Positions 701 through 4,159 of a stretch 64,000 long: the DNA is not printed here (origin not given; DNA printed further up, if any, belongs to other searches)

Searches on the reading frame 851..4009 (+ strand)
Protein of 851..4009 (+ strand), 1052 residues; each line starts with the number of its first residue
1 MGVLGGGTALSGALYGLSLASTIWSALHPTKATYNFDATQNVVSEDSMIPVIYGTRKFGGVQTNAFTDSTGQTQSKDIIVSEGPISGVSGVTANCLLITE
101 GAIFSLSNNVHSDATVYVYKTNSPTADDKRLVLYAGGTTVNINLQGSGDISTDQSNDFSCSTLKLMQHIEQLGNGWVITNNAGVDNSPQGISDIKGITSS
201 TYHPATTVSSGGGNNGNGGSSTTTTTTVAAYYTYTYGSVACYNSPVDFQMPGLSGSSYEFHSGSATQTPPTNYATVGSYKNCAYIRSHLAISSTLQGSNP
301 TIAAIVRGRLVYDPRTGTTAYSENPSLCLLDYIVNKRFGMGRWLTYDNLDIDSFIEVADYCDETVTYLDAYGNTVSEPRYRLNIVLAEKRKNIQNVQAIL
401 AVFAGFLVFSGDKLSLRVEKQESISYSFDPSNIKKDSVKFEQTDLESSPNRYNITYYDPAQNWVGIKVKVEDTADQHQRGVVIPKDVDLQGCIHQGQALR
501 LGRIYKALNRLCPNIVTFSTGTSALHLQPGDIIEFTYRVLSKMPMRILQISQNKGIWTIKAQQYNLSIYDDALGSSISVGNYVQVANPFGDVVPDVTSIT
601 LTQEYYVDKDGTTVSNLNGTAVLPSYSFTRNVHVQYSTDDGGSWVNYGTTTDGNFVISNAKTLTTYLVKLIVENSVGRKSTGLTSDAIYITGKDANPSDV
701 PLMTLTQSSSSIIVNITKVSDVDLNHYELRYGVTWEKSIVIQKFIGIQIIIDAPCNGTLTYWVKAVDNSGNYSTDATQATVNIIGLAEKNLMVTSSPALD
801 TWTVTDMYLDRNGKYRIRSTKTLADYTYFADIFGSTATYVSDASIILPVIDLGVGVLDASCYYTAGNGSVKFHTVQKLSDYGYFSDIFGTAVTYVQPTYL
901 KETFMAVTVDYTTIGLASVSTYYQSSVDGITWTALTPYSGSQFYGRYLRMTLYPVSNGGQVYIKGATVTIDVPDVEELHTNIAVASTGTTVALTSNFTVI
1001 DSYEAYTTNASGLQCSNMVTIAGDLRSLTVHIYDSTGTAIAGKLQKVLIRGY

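Call 9: search_protein_families(library=pfam, proteins=[window:851-4009:+])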
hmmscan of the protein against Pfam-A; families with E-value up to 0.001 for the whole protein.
window:851-4009:+ (1052 aa): 1 family
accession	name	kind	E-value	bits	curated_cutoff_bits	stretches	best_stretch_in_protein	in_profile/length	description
PF13550.12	Phage-tail_3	-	4.9e-17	62.7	23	1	393-551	7-163/164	Putative phage tail protein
